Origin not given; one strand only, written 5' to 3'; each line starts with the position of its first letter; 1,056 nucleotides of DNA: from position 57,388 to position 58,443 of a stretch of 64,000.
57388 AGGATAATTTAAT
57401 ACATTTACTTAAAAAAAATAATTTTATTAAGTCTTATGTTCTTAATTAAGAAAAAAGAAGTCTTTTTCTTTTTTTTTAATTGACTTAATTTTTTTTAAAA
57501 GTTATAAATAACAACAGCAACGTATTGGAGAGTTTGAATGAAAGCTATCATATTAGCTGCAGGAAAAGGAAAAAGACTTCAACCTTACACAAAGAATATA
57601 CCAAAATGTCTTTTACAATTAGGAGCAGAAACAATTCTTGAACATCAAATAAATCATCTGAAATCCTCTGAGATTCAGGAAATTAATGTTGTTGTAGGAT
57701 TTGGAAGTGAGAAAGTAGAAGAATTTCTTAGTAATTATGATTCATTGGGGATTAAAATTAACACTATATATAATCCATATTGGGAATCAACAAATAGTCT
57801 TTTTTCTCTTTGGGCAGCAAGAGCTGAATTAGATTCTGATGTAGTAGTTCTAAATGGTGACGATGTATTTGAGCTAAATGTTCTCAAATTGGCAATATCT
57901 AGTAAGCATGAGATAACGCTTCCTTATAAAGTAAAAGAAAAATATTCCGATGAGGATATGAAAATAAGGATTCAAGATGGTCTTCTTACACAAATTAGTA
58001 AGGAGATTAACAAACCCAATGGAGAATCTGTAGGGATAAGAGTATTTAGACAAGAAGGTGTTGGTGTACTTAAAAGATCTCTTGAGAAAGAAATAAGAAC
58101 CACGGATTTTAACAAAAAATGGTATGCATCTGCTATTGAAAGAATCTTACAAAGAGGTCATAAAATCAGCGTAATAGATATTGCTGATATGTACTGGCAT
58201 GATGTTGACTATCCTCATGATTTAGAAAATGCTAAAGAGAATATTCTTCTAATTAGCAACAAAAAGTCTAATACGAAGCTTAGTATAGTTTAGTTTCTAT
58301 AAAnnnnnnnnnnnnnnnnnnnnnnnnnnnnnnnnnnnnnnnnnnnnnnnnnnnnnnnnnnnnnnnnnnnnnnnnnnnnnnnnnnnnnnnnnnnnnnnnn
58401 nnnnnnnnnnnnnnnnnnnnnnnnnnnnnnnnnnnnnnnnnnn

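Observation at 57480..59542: Two-gene head-group activation/transfer module: nucleotidyltransferase plus (degenerate NTase domain + CDP-alcohol phosphatidyltransferase) fusion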

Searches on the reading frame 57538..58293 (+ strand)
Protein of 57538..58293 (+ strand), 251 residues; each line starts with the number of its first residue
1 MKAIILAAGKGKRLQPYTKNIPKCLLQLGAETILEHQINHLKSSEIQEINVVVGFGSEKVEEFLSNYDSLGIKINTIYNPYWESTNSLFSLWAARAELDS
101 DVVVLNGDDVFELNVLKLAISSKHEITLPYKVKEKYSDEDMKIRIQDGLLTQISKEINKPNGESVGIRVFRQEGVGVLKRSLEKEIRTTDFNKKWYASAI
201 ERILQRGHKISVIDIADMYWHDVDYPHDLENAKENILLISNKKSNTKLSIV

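Call 3: search_protein_families(library=pfam, proteins=[window:57538-58293:+], max_evalue=1)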
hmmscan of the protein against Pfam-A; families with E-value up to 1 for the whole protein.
window:57538-58293:+ (251 aa): 4 families
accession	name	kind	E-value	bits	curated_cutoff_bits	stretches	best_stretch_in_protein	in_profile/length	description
PF00483.29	NTP_transferase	-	4.8e-17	62.8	21.2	1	2-236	1-242/245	Nucleotidyl transferase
PF12804.13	NTP_transf_3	-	5.8e-12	46.5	27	1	3-110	1-97/160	MobA-like NTP transferase domain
PF01128.25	IspD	-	5.1e-06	26.8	27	1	2-62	2-61/221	2-C-methyl-D-erythritol 4-phosphate cytidylyltransferase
PF19512.4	DUF6046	-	0.07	13.5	27.4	1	130-155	26-50/122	Domain of unknown function (DUF6046)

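Call 4: search_protein_families(library=ncbifam, proteins=[window:57538-58293:+], max_evalue=1)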
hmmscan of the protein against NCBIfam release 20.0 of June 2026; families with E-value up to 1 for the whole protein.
window:57538-58293:+ (251 aa): 43 families (the best 25 are shown)
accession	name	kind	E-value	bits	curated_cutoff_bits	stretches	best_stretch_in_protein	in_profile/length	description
TIGR03992.1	Arch_glmU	subfamily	3.9e-30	105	292.1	1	1-242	1-233/393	bifunctional sugar-1-phosphate nucleotidylyltransferase/acetyltransferase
NF041135.1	IPPtranDIPPsyn_Thcocales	equivalog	9.1e-25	87.5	580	1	1-244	1-225/419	bifunctional L-myo-inositol-1-phosphate cytidylyltransferase/CDP-L-myo-inositol myo-inositolphosphotransferase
NF041313.1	UDPGP_AglF_Halo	equivalog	3e-23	82.5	400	1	1-234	1-232/234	UTP--glucose-1-phosphate uridylyltransferase AglF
NF041173.1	Sug_nt_acttase_Thmprot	equivalog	3.9e-17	62.3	600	1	1-244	1-235/405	bifunctional sugar-1-phosphate nucleotidylyltransferase/acetyltransferase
TIGR01208.1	rmlA_long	equivalog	5.8e-17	61.6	320.25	1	2-238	1-236/353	glucose-1-phosphate thymidylyltransferase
NF045761.1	NAMPUrTaseMurU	equivalog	2.6e-16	60.2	250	1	1-117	1-116/226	N-acetylmuramate alpha-1-phosphate uridylyltransferase MurU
NF049965.1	GlMnHpPGnyltfHddC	equivalog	1.7e-13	50.7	300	1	1-136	1-132/221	D-glycero-D-manno-heptose 1-phosphate guanosyltransferase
NF045665.1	NTPtran_DVU1551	equivalog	1.7e-12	47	315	1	1-85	1-74/359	DVU_1551 family NTP transferase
NF052502.1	man1P_GTase_Rv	exception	2.5e-12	46.3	440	1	2-231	2-225/352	mannose-1-phosphate guanylyltransferase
TIGR01173.1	glmU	equivalog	8.3e-12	44.7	366.85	1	1-109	1-102/452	bifunctional UDP-N-acetylglucosamine diphosphorylase/glucosamine-1-phosphate N-acetyltransferase GlmU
NF010934.1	PRK14354.1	equivalog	6.1e-11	41.5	450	1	3-68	2-64/447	bifunctional UDP-N-acetylglucosamine diphosphorylase/glucosamine-1-phosphate N-acetyltransferase GlmU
TIGR02091.1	glgC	equivalog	2.4e-10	40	424.9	1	2-223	2-246/364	glucose-1-phosphate adenylyltransferase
NF010940.0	PRK14360.1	equivalog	1.1e-09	37.4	602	1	4-108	5-103/452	bifunctional UDP-N-acetylglucosamine diphosphorylase/glucosamine-1-phosphate N-acetyltransferase GlmU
NF010933.0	PRK14353.1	equivalog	2.3e-09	36.4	505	1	2-109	7-109/453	bifunctional UDP-N-acetylglucosamine diphosphorylase/glucosamine-1-phosphate N-acetyltransferase GlmU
NF003670.0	PRK05293.1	equivalog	4.1e-09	35.9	470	1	3-236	7-258/382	glucose-1-phosphate adenylyltransferase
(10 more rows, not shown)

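Call 6: search_solved_structures(query=window:57538-58293:+, max_evalue=0.001, show_alignments=2)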
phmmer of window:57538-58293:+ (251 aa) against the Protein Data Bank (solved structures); distinct sequences matched with E-value up to 0.001: 17.
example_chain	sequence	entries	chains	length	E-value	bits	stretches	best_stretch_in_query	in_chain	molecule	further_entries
1jyk_A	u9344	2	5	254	1.3e-14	57.3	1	1-115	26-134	CTP:phosphocholine Cytidylyltransferase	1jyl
4jd0_A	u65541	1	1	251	5.8e-11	45.4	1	2-233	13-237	Nucleotidyl transferase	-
6pd1_A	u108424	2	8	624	1.3e-09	40.9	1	2-241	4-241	Nucleotidyl transferase/aminotransferase, class V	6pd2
5z09_A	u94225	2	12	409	5.6e-09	38.9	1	1-231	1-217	Dual sugar-1-phosphate nucleotidylyltransferase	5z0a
2ggo_A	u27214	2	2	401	2.8e-08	36.6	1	1-230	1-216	401aa long hypothetical glucose-1-phosphate thymidylyltransferase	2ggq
4y7t_A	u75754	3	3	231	3.4e-08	36.3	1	1-109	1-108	Nucleotidyl transferase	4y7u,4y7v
8yre_D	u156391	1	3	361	2.5e-07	33.5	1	1-230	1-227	Mannose-1-phosphate guanylyltransferase 1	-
8hhd_A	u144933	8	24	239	2.7e-07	33.4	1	1-113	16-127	Nucleotidyl transferase | N-acetylmuramate alpha-1-phosphate uridylyltransferase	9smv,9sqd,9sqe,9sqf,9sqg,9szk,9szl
7x8j_A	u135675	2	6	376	2.8e-07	33.3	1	1-197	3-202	Mannose-1-phosphate guanylyltransferase 1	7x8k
3hl3_A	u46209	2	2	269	2.6e-06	30.1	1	1-196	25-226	Glucose-1-phosphate thymidylyltransferase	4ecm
8x7s_B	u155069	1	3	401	4.6e-06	29.4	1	1-82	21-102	UTP--glucose-1-phosphate uridylyltransferase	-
2xme_A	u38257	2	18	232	5.4e-06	29.1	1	1-163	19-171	CTP-INOSITOL-1-PHOSPHATE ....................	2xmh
7d72_K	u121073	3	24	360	6e-06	29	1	1-80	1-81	Mannose-1-phosphate guanyltransferase beta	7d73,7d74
4mnd_A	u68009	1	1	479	2.4e-05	27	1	1-165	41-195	CTP L-myo-inositol-1-phosphate cytidylyltransferase/CDP-L-myo-inositol myo-inositolphospho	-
7whr_B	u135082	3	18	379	8.6e-05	25.2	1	1-91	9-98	Nucleotidyl transferase family protein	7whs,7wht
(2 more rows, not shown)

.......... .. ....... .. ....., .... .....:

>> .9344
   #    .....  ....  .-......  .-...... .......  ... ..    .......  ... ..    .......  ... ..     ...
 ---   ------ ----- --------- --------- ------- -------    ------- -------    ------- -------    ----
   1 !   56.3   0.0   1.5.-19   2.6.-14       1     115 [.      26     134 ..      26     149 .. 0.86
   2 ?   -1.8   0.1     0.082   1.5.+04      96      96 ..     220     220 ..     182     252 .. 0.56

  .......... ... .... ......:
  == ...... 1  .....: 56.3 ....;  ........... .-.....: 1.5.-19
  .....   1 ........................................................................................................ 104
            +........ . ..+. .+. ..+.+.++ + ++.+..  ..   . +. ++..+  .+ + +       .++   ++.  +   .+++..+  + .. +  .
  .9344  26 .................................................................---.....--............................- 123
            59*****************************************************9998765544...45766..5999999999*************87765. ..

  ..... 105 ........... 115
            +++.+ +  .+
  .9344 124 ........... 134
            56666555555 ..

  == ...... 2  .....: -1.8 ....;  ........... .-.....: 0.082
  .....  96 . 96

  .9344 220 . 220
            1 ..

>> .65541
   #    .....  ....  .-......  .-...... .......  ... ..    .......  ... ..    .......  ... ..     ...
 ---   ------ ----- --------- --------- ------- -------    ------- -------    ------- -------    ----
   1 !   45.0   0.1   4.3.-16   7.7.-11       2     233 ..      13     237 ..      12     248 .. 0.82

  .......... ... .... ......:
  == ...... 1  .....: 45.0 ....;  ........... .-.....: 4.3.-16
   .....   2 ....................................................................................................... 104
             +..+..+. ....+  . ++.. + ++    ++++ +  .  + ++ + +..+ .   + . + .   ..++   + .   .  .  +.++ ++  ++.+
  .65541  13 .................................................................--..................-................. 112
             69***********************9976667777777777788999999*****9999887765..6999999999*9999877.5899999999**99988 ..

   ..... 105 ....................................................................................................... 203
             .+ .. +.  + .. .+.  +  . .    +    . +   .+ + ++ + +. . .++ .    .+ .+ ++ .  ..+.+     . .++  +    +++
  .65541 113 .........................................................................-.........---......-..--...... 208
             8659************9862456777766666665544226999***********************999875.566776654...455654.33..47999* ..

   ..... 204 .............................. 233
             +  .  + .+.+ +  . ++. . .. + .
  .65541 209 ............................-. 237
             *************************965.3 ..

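Call 24: find_homologous_proteins(query=window:57538-58293:+, max_evalue=1e-10)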
Query window:57538-58293:+ (251 aa): 518 proteins with E <= 1e-10 among 1167 candidates; the best 120 are listed.
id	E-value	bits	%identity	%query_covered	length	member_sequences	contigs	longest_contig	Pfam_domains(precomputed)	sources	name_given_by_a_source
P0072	8.5e-160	547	100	100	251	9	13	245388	PF00483.30,PF01128.26,PF12804.14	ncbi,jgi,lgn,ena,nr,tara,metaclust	ncbi:MAG: phosphocholine cytidylyltransferase family protein [Thermodesulfobacteriota bacterium]|nr:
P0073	2.1e-138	477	85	100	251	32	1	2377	PF00483.30,PF01128.26,PF12804.14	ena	-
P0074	5.9e-122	423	76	100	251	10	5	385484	PF00483.30,PF01128.26,PF12804.14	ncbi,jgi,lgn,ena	-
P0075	9.9e-118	410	73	100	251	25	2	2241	PF00483.30,PF01128.26,PF20202.5,PF12804.14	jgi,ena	-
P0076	1.5e-116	406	73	100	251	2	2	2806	PF00483.30,PF01128.26,PF12804.14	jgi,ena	-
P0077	9.1e-115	400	71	100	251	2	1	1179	PF00483.30,PF01128.26,PF12804.14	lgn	-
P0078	1.9e-114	399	73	94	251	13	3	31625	PF00483.30,PF01128.26,PF12804.14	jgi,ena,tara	jgi:L-glutamine-phosphate cytidylyltransferase|tara:strand:- start:317 stop:1072 length:756 start_co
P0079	4.1e-114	398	71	100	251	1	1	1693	PF00483.30,PF01128.26,PF20202.5,PF12804.14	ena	-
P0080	1.9e-113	396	72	100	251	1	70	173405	PF00483.30,PF01128.26,PF12804.14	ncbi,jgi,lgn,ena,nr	ncbi:phosphocholine cytidylyltransferase family protein [bacterium]|jgi:choline kinase|nr:phosphocho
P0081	5.7e-113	394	71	100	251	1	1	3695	PF00483.30,PF12804.14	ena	-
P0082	7.6e-113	394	71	100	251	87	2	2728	PF00483.30,PF01128.26,PF12804.14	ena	-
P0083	1.6e-112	393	72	94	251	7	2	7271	PF00483.30,PF01128.26,PF12804.14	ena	-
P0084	2.3e-112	392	71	100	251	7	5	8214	PF00483.30,PF01128.26,PF12804.14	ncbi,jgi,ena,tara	tara:strand:+ start:1113 stop:1868 length:756 start_codon:yes stop_codon:yes gene_type:complete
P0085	5.7e-108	378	69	99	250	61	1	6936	PF00483.30,PF20202.5,PF12804.14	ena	-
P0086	9.3e-107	374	68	99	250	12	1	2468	PF00483.30,PF20202.5,PF12804.14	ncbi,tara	tara:strand:+ start:786 stop:1538 length:753 start_codon:yes stop_codon:yes gene_type:complete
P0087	9.9e-103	361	67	98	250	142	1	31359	PF00483.30,PF01128.26,PF12804.14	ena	-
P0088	2.6e-100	353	65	98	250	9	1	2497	PF00483.30,PF12804.14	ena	-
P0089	1.1e-94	334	65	94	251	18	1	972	PF00483.30,PF20202.5,PF12804.14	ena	-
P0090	4.9e-87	309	56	99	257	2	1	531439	PF00483.30,PF20202.5,PF12804.14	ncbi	ncbi:MAG: phosphocholine cytidylyltransferase family protein [Deltaproteobacteria bacterium]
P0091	3.3e-86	306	59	94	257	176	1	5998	PF00483.30,PF20202.5,PF12804.14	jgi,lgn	-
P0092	2.0e-85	304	59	94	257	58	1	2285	PF00483.30,PF20202.5,PF12804.14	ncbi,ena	-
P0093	7.1e-85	302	57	94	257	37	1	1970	PF00483.30,PF20202.5,PF12804.14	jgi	jgi:choline kinase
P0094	8.9e-85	302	57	94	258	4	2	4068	PF00483.30,PF20202.5,PF12804.14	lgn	-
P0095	1.3e-84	301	57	94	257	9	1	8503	PF00483.30,PF20202.5,PF12804.14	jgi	-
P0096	1.4e-84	301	56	99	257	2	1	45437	PF00483.30,PF12804.14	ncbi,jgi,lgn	-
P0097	2.7e-84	300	57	94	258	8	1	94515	PF00483.30,PF20202.5,PF12804.14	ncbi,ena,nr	ncbi:Bifunctional IPC transferase and DIPP synthase [bacterium HR37]|nr:Bifunctional IPC transferase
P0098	8.5e-84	299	56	94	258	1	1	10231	PF00483.30,PF12804.14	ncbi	-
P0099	9.8e-84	298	57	94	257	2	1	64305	PF00483.30,PF01128.26,PF20202.5,PF12804.14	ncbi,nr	ncbi:MAG: phosphocholine cytidylyltransferase family protein [Candidatus Dadabacteria bacterium]|nr:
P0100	2.1e-83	297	56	99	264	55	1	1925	PF00483.30,PF12804.14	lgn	-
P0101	3.7e-83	297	56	94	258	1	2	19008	PF00483.30,PF20202.5,PF12804.14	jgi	jgi:choline kinase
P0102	8.4e-83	295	56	94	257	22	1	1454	PF00483.30,PF20202.5,PF12804.14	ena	-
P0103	1.0e-82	295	55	94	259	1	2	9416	PF00483.30,PF20202.5,PF12804.14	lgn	-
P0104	1.3e-82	295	57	94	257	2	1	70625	PF00483.30,PF12804.14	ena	-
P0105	2.7e-82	294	56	94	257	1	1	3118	PF00483.30,PF20202.5,PF12804.14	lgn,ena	-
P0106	2.9e-82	294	56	94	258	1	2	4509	PF00483.30,PF20202.5,PF12804.14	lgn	-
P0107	2.9e-82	294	55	94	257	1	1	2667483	PF00483.30,PF20202.5,PF12804.14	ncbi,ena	-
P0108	2.9e-82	294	56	94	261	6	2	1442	PF00483.30,PF20202.5,PF12804.14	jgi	jgi:choline kinase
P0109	2.9e-82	294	56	94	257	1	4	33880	PF00483.30,PF20202.5,PF12804.14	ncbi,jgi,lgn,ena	ncbi:MAG: sugar phosphate nucleotidyltransferase [Thermodesulfobacteriota bacterium]|jgi:choline kin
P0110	3.2e-82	293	56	94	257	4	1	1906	PF00483.30,PF20202.5,PF12804.14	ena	-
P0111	3.8e-82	293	55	94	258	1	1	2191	PF00483.30,PF01128.26,PF20202.5,PF12804.14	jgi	jgi:Predicted sugar nucleotidyltransferases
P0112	5.4e-82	293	56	94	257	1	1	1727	PF00483.30,PF20202.5,PF12804.14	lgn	-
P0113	7.0e-82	292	55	94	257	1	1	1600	PF00483.30,PF20202.5,PF12804.14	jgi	jgi:choline kinase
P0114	8.8e-82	292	53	99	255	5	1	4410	PF00483.30,PF20202.5,PF12804.14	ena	-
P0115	9.3e-82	292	55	98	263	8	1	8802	PF00483.30,PF12804.14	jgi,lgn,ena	-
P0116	1.2e-81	292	56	93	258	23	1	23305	PF00483.30,PF20202.5,PF12804.14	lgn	-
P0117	1.5e-81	291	57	93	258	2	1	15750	PF00483.30,PF01128.26,PF20202.5,PF12804.14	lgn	-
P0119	3.1e-81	290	56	93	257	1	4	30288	PF00483.30,PF20202.5,PF12804.14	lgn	-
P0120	3.8e-81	290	58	91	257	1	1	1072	PF00483.30,PF20202.5,PF12804.14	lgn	-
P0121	4.2e-81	290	56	93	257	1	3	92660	PF00483.30,PF20202.5,PF12804.14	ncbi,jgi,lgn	ncbi:MAG: phosphocholine cytidylyltransferase family protein [Candidatus Methanosuratincola sp.]|jgi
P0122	4.6e-81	290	56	94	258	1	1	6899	PF00483.30,PF20202.5,PF12804.14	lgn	-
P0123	4.8e-81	290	54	100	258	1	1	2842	PF00483.30,PF12804.14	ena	-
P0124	7.8e-81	289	53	100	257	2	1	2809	PF00483.30,PF12804.14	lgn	-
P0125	9.4e-81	289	53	96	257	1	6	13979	PF00483.30,PF20202.5,PF12804.14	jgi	jgi:choline kinase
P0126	1.4e-80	288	53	97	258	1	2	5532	PF00483.30,PF20202.5,PF12804.14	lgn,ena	-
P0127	1.6e-80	288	55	94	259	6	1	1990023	PF00483.30,PF12804.14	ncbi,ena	-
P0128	1.9e-80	288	53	100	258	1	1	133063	PF00483.30,PF12804.14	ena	-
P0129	2.8e-80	287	55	94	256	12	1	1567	PF00483.30,PF20202.5,PF12804.14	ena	-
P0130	2.9e-80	287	55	93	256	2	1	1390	PF00483.30,PF01128.26,PF20202.5,PF12804.14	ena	-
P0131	3.1e-80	287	54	94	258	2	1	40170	PF00483.30,PF20202.5,PF12804.14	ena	-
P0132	3.3e-80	287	54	94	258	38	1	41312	PF00483.30,PF20202.5,PF12804.14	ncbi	ncbi:MAG: sugar phosphate nucleotidyltransferase [Thermodesulfobacteriota bacterium]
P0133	4.7e-80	286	57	93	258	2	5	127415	PF00483.30,PF12804.14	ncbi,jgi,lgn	ncbi:MAG: nucleotidyltransferase [Candidatus Dadabacteria bacterium]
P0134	4.7e-80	286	54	94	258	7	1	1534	PF00483.30,PF12804.14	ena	-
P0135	5.7e-80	286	55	94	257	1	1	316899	PF00483.30,PF12804.14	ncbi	-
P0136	6.2e-80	286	55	91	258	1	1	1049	PF00483.30,PF12804.14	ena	-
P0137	8.3e-80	286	52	99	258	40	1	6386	PF00483.30,PF12804.14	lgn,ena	-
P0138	1.3e-79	285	52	99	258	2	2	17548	PF00483.30,PF12804.14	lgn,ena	-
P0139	1.4e-79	285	55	94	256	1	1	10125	PF00483.30,PF20202.5,PF12804.14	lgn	-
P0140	1.7e-79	284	54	94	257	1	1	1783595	PF00483.30,PF20202.5,PF12804.14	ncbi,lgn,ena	-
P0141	2.3e-79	284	56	91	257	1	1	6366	PF00483.30,PF20202.5,PF12804.14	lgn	-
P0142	3.2e-79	284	56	94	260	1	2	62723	PF00483.30,PF01128.26,PF12804.14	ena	-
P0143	3.4e-79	284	54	94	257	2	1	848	PF00483.30,PF20202.5,PF12804.14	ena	-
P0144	3.6e-79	283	70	73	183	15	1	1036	PF00483.30,PF01128.26,PF12804.14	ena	-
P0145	4.4e-79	283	56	94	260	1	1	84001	PF00483.30,PF20202.5,PF12804.14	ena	-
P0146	4.7e-79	283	55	94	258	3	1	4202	PF00483.30,PF12804.14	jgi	-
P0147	4.8e-79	283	56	93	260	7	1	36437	PF00483.30,PF01128.26,PF12804.14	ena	-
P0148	5.1e-79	283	56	94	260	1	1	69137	PF00483.30,PF01128.26,PF12804.14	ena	-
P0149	6.5e-79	283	56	94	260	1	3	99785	PF00483.30,PF01128.26,PF12804.14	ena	-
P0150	6.9e-79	283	52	94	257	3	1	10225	PF00483.30,PF01128.26,PF20202.5,PF12804.14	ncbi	-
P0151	7.1e-79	282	54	99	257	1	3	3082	PF00483.30,PF12804.14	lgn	-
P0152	7.4e-79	282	54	97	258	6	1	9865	PF00483.30,PF20202.5,PF12804.14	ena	-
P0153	8.9e-79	282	56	94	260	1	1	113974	PF00483.30,PF01128.26,PF12804.14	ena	-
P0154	1.2e-78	282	53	97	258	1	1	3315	PF00483.30,PF20202.5,PF12804.14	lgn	-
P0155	1.5e-78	281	57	91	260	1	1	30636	PF00483.30,PF01128.26,PF12804.14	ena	-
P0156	3.5e-78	280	53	94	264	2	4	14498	PF00483.30,PF12804.14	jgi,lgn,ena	-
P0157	3.8e-78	280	55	94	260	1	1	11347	PF00483.30,PF12804.14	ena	-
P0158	5.2e-78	280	53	93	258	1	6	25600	PF00483.30,PF20202.5,PF12804.14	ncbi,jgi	ncbi:MAG: phosphocholine cytidylyltransferase family protein [Candidatus Hodarchaeales archaeon]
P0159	9.7e-78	279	56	93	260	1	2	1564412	PF00483.30,PF12804.14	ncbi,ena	-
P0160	1.2e-77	278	52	99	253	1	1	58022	PF00483.30,PF01128.26,PF20202.5,PF12804.14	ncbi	ncbi:MAG: phosphocholine cytidylyltransferase family protein [Thermodesulfobacteriota bacterium]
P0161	1.2e-77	278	53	94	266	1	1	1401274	PF00483.30,PF20202.5,PF12804.14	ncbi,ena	-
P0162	1.2e-77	278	50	96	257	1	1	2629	PF00483.30,PF20202.5,PF12804.14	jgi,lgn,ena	-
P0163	1.6e-77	278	53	93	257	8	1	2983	PF00483.30,PF12804.14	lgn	-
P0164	3.2e-77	277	54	93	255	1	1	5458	PF00483.30,PF20202.5,PF12804.14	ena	-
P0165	5.0e-77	276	54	91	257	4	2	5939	PF00483.30,PF12804.14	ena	-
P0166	5.2e-77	276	56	93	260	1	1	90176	PF00483.30,PF01128.26,PF12804.14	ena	-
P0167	8.6e-77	276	51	100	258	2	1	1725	PF00483.30,PF01128.26,PF20202.5,PF12804.14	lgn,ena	-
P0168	1.1e-76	275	54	91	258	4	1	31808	PF00483.30,PF12804.14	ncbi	ncbi:MAG: phosphocholine cytidylyltransferase family protein [Thermodesulfobacteriota bacterium]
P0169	1.2e-76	275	54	94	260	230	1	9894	PF00483.30,PF12804.14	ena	-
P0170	1.6e-76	275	55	94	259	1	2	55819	PF00483.30,PF01128.26,PF20202.5,PF12804.14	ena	-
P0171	1.8e-76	275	52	100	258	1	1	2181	PF00483.30,PF20202.5,PF12804.14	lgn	-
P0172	2.4e-76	274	55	91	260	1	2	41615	PF00483.30,PF01128.26,PF20202.5,PF12804.14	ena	-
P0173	3.1e-76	274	53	93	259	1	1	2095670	PF00483.30,PF12804.14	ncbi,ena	-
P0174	6.5e-76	273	55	94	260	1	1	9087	PF00483.30,PF20202.5,PF12804.14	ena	-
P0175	7.0e-76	273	53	94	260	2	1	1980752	PF00483.30,PF12804.14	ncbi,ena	-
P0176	1.3e-75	272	53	94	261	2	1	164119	PF00483.30,PF20202.5,PF12804.14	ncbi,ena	ncbi:phosphocholine cytidylyltransferase family protein [Candidatus Mycalebacterium sp.]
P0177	1.4e-75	272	51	99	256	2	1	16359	PF00483.30,PF01128.26,PF20202.5,PF12804.14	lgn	-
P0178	2.0e-75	271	51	94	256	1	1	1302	PF00483.30,PF20202.5,PF12804.14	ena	-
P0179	3.2e-75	271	53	93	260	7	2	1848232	PF00483.30,PF20202.5,PF12804.14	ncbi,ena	-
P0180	4.0e-75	270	54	93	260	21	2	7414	PF00483.30,PF12804.14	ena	-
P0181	6.1e-75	270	50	99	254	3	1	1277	PF00483.30,PF20202.5,PF12804.14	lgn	-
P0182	6.8e-75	269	53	94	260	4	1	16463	PF00483.30,PF12804.14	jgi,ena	-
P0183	1.2e-74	269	50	100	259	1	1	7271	PF00483.30,PF12804.14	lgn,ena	-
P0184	1.8e-74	268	51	93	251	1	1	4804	PF00483.30,PF01128.26,PF12804.14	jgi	-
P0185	4.7e-74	267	53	93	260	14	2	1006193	PF00483.30,PF20202.5,PF12804.14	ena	-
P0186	1.1e-73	265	53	93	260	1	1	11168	PF00483.30,PF12804.14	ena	-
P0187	1.3e-73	265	54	90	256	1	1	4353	PF00483.30,PF12804.14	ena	-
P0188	2.7e-73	264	52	93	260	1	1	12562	PF00483.30,PF20202.5,PF12804.14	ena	-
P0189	4.4e-73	264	52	93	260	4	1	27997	PF00483.30,PF20202.5,PF12804.14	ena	-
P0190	1.4e-72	262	50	99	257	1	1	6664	PF00483.30,PF20202.5,PF12804.14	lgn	-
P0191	2.4e-66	241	47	94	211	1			PF00483.30,PF20202.5,PF12804.14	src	-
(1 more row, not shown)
